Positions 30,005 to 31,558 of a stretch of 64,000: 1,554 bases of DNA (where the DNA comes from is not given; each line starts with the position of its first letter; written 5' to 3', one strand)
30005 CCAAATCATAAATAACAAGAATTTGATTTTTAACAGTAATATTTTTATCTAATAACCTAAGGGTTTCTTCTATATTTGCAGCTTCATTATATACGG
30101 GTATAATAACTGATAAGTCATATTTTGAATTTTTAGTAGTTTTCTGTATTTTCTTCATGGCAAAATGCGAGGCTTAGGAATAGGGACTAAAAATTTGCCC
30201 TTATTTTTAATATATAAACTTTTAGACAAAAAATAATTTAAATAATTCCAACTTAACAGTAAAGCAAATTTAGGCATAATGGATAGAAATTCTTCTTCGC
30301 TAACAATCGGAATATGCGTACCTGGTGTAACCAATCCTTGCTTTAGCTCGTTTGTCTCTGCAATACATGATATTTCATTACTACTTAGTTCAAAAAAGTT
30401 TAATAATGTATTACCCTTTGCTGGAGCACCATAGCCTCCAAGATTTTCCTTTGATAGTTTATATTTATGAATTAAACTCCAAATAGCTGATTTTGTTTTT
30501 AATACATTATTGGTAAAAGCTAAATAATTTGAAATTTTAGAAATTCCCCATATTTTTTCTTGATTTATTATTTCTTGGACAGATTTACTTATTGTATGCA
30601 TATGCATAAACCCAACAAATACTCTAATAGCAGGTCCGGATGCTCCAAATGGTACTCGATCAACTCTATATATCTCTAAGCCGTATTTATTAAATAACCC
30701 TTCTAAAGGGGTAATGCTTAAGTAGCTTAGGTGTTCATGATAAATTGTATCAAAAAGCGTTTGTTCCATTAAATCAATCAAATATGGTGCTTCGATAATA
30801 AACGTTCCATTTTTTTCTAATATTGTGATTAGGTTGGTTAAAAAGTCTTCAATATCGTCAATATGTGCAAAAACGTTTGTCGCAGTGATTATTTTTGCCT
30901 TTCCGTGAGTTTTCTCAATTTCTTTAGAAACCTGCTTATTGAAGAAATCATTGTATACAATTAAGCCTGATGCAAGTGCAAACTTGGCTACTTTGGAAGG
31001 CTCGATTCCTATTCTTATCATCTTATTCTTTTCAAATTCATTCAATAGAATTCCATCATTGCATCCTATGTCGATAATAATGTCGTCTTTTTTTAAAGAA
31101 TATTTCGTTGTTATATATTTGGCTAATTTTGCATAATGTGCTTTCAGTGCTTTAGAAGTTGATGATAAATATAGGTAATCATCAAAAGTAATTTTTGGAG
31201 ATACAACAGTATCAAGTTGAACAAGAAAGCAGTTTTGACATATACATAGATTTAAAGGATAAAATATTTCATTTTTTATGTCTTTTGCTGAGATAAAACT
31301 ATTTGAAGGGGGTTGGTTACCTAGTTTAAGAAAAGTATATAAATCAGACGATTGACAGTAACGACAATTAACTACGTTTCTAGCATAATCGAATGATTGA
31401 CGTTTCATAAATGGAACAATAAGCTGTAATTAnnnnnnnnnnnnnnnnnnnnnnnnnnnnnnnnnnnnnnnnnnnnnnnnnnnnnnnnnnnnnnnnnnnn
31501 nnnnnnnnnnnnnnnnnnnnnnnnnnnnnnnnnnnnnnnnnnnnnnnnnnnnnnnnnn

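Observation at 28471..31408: Sugar C-methyltransferase-type enzyme (TylCIII-like) plus a second Zn-ribbon methyltransferase in the cluster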

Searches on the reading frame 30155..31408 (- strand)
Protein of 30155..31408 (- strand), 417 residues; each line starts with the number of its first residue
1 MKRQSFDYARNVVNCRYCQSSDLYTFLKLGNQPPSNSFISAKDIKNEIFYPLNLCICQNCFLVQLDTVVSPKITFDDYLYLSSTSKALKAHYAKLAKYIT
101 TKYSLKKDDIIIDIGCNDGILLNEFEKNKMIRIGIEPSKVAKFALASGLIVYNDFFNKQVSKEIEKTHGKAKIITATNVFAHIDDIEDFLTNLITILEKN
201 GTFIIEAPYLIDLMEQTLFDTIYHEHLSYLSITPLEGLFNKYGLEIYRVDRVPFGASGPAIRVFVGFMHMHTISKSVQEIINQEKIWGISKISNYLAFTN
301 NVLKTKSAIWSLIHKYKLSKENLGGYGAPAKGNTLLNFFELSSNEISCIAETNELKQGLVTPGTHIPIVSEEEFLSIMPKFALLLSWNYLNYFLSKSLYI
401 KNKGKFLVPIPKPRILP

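Call 5: search_protein_families(library=pfam, proteins=[window:30155-31408:-], max_evalue=0.01)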
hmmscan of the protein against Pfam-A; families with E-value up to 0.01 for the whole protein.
window:30155-31408:- (417 aa): 6 families
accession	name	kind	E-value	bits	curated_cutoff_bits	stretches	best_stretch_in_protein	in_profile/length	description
PF08484.17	Methyltransf_14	-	4.2e-38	131.1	23.5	1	259-411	5-160/160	C-methyltransferase C-terminal domain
PF08421.16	Methyltransf_13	-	1.9e-20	73.2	31.3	1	15-75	1-62/62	Putative zinc binding domain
PF13489.12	Methyltransf_23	-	5.3e-19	69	27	1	101-247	14-162/164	Methyltransferase domain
PF08242.18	Methyltransf_12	-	1.3e-05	26.2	30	1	112-203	1-98/98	Methyltransferase domain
PF08241.18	Methyltransf_11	-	0.00032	21.7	21.2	1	113-205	2-95/95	Methyltransferase domain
PF13847.12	Methyltransf_31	-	0.00084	19.5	27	1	106-214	2-114/145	Methyltransferase domain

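Call 7: search_protein_families(library=ncbifam, proteins=[window:30155-31408:-], max_evalue=0.001)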
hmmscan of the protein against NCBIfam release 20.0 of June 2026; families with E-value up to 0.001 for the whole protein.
window:30155-31408:- (417 aa): 1 family
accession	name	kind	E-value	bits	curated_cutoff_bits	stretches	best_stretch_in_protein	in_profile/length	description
TIGR01983.1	UbiG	equivalog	2.4e-07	30.3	102.95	1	108-205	50-151/228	bifunctional 2-polyprenyl-6-hydroxyphenol methylase/3-demethylubiquinol 3-O-methyltransferase UbiG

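Call 8: search_solved_structures(query=window:30155-31408:-, max_evalue=0.001, show_alignments=3)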
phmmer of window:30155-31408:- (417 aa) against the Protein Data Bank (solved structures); distinct sequences matched with E-value up to 0.001: 10.
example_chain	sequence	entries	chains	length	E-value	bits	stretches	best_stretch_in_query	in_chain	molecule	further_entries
4rv9_A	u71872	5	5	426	6.9e-79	268.9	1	7-417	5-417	D-mycarose 3-C-methyltransferase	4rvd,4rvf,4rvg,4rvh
3ndi_A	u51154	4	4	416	2e-65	224.5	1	14-413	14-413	Methyltransferase | TcaB9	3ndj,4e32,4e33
4e31_A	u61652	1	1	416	5.1e-65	223.2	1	14-413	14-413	TcaB9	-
4e2y_A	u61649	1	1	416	5.1e-65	223.2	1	14-413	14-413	TcaB9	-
4e2x_A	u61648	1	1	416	7.1e-65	222.7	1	14-413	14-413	TcaB9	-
4e2z_A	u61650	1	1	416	1.8e-64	221.3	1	14-413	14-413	TcaB9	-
4e2w_A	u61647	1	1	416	1.9e-64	221.3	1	14-413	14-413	TcaB9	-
4e30_A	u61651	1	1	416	4.8e-64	220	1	14-413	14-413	TcaB9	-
5t64_A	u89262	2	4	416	8.9e-62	212.5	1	13-416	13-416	Sugar 3-C-methyl transferase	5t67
5t6b_A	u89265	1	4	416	8.3e-60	206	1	13-413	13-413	Sugar 3-C-methyl transferase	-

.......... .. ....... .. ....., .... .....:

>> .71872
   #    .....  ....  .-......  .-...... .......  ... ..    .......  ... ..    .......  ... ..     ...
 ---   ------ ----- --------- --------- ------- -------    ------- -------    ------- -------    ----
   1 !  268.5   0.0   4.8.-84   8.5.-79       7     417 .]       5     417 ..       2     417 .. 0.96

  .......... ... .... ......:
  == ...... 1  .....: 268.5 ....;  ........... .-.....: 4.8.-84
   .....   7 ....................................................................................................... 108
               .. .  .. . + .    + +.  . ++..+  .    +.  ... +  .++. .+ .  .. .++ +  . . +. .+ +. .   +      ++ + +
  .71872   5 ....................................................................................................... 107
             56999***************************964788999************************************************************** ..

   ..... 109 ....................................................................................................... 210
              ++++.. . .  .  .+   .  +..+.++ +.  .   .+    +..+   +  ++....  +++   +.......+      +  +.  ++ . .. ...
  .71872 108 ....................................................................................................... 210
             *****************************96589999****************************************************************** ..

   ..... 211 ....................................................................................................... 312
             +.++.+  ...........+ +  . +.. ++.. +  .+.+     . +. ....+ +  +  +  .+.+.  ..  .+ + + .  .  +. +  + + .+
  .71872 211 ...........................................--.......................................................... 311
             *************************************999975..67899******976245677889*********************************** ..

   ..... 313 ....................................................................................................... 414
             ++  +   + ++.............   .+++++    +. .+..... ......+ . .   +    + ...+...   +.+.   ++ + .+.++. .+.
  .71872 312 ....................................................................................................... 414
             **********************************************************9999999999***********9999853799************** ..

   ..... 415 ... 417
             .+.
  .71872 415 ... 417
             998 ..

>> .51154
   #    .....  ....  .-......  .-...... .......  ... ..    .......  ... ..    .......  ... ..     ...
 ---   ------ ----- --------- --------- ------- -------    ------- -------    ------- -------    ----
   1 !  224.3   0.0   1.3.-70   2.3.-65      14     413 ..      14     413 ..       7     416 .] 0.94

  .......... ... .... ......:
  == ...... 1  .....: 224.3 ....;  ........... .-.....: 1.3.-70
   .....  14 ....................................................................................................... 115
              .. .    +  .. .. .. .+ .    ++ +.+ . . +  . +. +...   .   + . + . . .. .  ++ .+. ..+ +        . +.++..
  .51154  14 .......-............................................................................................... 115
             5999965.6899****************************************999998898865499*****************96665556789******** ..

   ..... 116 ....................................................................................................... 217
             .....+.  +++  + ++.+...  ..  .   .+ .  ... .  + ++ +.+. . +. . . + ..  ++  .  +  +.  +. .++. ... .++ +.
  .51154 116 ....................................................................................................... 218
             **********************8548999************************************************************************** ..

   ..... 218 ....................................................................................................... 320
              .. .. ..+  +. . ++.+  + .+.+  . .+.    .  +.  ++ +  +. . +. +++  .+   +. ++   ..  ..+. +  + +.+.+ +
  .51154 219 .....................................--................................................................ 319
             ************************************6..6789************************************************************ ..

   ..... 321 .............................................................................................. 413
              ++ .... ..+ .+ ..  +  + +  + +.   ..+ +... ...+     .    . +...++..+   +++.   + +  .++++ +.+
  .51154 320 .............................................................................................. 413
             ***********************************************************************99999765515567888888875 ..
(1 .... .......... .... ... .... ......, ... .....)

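Call 12: find_encoding_contigs(protein=window:30155-31408:-, flank=10000, max_places=6)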
Protein window:30155-31408:- (417 aa): 3 contigs read that carry it; 1 place shown.
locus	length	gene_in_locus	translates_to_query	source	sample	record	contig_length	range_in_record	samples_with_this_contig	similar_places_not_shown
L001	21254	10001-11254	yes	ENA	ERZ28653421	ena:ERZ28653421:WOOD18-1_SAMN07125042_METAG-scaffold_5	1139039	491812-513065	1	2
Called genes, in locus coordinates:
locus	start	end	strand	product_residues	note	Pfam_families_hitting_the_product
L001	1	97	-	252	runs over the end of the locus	PF00535:Glycos_transf_2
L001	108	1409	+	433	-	-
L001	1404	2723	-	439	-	-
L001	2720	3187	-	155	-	-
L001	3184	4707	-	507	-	PF13231:PMT_2 (weak)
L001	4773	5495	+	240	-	PF00535:Glycos_transf_2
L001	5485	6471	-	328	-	PF03385:STELLO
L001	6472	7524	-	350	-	PF01073:3Beta_HSD, PF01370:Epimerase, PF02719:Polysacc_synt_2, PF07993:NAD_binding_4 (weak), PF13460:NAD_binding_10 (weak), PF16363:GDP_Man_Dehyd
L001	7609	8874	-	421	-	PF01210:NAD_Gly3P_dh_N (faint), PF03446:NAD_binding_2 (weak), PF03721:UDPG_MGDP_dh_N, PF00984:UDPG_MGDP_dh, PF03720:UDPG_MGDP_dh_C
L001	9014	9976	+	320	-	PF01073:3Beta_HSD, PF01370:Epimerase, PF02719:Polysacc_synt_2, PF07993:NAD_binding_4 (weak), PF13460:NAD_binding_10, PF16363:GDP_Man_Dehyd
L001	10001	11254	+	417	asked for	PF08421:Methyltransf_13, PF13489:Methyltransf_23, PF08242:Methyltransf_12 (faint), PF08484:Methyltransf_14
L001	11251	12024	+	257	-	PF00535:Glycos_transf_2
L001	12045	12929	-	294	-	PF13489:Methyltransf_23, PF13847:Methyltransf_31 (faint), PF08241:Methyltransf_11 (weak), PF08242:Methyltransf_12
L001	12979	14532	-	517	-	-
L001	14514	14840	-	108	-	-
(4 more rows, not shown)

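Call 13: find_homologous_proteins(query=window:30155-31408:-, max_evalue=1e-10)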
Query window:30155-31408:- (417 aa): 7989 proteins with E <= 1e-10 among 8000 candidates; the best 120 are listed.
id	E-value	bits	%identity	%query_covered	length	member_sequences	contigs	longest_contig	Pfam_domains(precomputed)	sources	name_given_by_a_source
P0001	1.8e-277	938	100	100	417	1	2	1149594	PF13489.13,PF08421.17,PF08484.18,PF08242.19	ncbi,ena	-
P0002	1.0e-158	547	60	97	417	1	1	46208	PF13489.13,PF08421.17,PF08484.18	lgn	-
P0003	3.3e-157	542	58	100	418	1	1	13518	PF13489.13,PF08421.17,PF08484.18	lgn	-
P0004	5.4e-157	541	58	100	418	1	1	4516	PF13489.13,PF08421.17,PF08484.18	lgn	-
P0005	3.5e-156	538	58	100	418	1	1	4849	PF13489.13,PF08421.17,PF08484.18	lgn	-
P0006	3.9e-156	538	58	97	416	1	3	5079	PF13489.13,PF08421.17,PF08484.18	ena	-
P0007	1.4e-155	536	57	100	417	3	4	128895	PF13489.13,PF08421.17,PF08484.18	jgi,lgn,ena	jgi:hypothetical protein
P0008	5.0e-155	534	57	100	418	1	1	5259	PF13489.13,PF08421.17,PF08484.18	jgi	jgi:hypothetical protein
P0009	2.4e-154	532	56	100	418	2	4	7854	PF13489.13,PF08421.17,PF08484.18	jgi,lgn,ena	jgi:hypothetical protein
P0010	5.3e-154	531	57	98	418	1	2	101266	PF13489.13,PF08421.17,PF08484.18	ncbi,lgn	-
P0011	7.4e-154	531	56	98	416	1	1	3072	PF13489.13,PF08421.17,PF08484.18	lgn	-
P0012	4.9e-153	528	57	100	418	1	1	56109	PF13489.13,PF08421.17,PF08484.18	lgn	-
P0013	1.7e-152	526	57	98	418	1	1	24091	PF13489.13,PF08421.17,PF08484.18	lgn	-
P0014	1.9e-152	526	57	98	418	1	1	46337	PF13489.13,PF08421.17,PF08484.18,PF08242.19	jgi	jgi:hypothetical protein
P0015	6.4e-152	524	55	100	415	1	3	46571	PF13489.13,PF08421.17,PF08484.18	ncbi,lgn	-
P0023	2.4e-150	519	55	100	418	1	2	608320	PF13489.13,PF08421.17,PF08484.18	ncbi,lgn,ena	-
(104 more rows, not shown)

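Call 18: find_related_loci(query=A1, collection=genome_contigs, flank=10000)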
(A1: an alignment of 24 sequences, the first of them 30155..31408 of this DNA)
Query A1 (417 aa) in genome_contigs; peptide patterns used: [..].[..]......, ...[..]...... (x = any residue, [..] = any of these).
600 stretches matched a pattern (row limit reached: there are more); 597 encode a relative of the query (tblastn E <= 1e-3); the best 80 are kept; 80 distinct loci.
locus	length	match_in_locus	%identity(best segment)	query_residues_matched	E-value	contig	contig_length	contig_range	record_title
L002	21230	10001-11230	57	9-417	2e-160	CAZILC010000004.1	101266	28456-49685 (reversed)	MAG TPA_asm: uncultured Gammaproteobacteria bacterium isolate SRP200132_co1_59 genome assembly, contig: NODE_223_length_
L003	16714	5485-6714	53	9-417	2e-148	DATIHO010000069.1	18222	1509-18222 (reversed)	MAG TPA_asm: Chlamydiales bacterium isolate SMAG_U15640 k141_133512, whole genome shotgun sequence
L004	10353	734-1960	49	9-417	2e-142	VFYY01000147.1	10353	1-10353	MAG: Acidimicrobiia bacterium isolate K_Offshore_120m_m2_006 K_Offshore_120m_m2_006_Ga0194131_10011762, whole genome sho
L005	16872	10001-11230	52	9-417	6e-138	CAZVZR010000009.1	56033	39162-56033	MAG TPA_asm: uncultured Planctomycetales bacterium isolate SRP193066_co2_435 genome assembly, contig: NODE_199_length_56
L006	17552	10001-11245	41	4-416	4e-103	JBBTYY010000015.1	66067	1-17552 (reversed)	MAG: Patescibacteria group bacterium isolate H52-bin050_1 H52_bin050_1_000000000015, whole genome shotgun sequence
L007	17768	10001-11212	41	15-416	3e-102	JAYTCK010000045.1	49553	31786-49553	MAG: bacterium isolate GFS_1518 GFS_1518_44, whole genome shotgun sequence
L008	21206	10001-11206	43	15-414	3e-102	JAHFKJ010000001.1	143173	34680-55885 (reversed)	MAG: Candidatus Gottesmanbacteria bacterium isolate nzgw407 NODE_132_length_143174_cov_4.151902, whole genome shotgun se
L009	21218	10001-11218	41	14-417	8e-101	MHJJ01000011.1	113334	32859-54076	MAG: Candidatus Harrisonbacteria bacterium RIFCSPLOWO2_01_FULL_44_18 rifcsplowo2_01_scaffold_697, whole genome shotgun s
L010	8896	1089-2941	41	8-410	1e-99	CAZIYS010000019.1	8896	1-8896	MAG TPA_asm: uncultured Gammaproteobacteria bacterium isolate SRP302447_co1_778 genome assembly, contig: NODE_21109_leng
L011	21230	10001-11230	38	10-416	3e-99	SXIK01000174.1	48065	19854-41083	MAG: Planctomycetia bacterium isolate F1-120-MAGs048 F1-120__c642321, whole genome shotgun sequence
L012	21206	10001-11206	37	14-416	8e-99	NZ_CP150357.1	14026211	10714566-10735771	Sorangium sp. So ce1078 chromosome, complete genome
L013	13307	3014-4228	38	10-416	1e-98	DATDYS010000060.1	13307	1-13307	MAG TPA_asm: Candidatus Nanoarchaeia archaeon isolate SMAG_U8171 k141_47102, whole genome shotgun sequence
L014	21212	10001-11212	38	15-416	5e-98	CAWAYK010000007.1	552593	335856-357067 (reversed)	MAG: uncultured Acidobacteriota bacterium isolate MFD05513.bin.1.199 genome assembly, contig: contig_44830, whole genome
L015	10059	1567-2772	40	15-416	7e-98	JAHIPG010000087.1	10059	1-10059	MAG: Nanoarchaeota archaeon isolate KR13_S3.mb.5 KR13_S3.mb.5_k141_152707, whole genome shotgun sequence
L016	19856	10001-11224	38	7-416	5e-98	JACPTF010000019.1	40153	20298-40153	MAG: Candidatus Woesearchaeota archaeon isolate NC_groundwater_725_Ag_S-0.2um_48_19 S36_SO-2_scaffold_702312, whole geno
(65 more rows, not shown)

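Call 25: find_encoding_contigs(protein=P0002, flank=7000, max_places=1)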
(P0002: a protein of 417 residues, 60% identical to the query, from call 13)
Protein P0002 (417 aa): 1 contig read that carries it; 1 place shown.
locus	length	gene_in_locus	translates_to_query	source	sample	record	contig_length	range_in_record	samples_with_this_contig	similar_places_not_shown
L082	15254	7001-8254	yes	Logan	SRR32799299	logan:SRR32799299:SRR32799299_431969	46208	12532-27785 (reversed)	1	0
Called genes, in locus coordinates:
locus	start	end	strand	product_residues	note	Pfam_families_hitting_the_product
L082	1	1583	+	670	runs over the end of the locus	PF24796:WDR55 (weak), PF25174:Beta-prop_THOC3 (weak), PF21783:YNCE (weak), PF24814:WD40_Prp19 (weak), PF25168:Beta-prop_WDR36-Utp21_2nd (weak), PF23381:Beta-prop_IFT122_1st (weak), PF25174:Beta-prop_THOC3 (weak), PF13529:Peptidase_C39_2 (weak), +3 more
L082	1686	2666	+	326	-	PF00106:adh_short, PF01073:3Beta_HSD, PF01370:Epimerase, PF02719:Polysacc_synt_2, PF04321:RmlD_sub_bind, PF07993:NAD_binding_4, PF13460:NAD_binding_10, PF16363:GDP_Man_Dehyd, +2 more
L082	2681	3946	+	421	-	PF08421:Methyltransf_13, PF13489:Methyltransf_23, PF08484:Methyltransf_14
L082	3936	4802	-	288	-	PF01370:Epimerase, PF04321:RmlD_sub_bind, PF07993:NAD_binding_4 (faint), PF16363:GDP_Man_Dehyd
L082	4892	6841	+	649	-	-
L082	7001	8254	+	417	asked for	PF08421:Methyltransf_13, PF13489:Methyltransf_23, PF08484:Methyltransf_14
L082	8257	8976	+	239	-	PF00535:Glycos_transf_2, PF13641:Glyco_tranf_2_3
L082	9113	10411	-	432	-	PF02558:ApbA (faint), PF03446:NAD_binding_2, PF03721:UDPG_MGDP_dh_N, PF03807:F420_oxidored (faint), PF00984:UDPG_MGDP_dh, PF03720:UDPG_MGDP_dh_C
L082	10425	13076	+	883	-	PF00535:Glycos_transf_2, PF13641:Glyco_tranf_2_3, PF13632:Glyco_trans_2_3 (weak), PF13231:PMT_2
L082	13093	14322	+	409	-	PF01943:Polysacc_synt, PF13440:Polysacc_synt_3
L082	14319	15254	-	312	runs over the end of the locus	PF01073:3Beta_HSD, PF01370:Epimerase, PF04321:RmlD_sub_bind, PF07993:NAD_binding_4 (faint), PF08659:KR (weak), PF16363:GDP_Man_Dehyd, PF02719:Polysacc_synt_2 (weak)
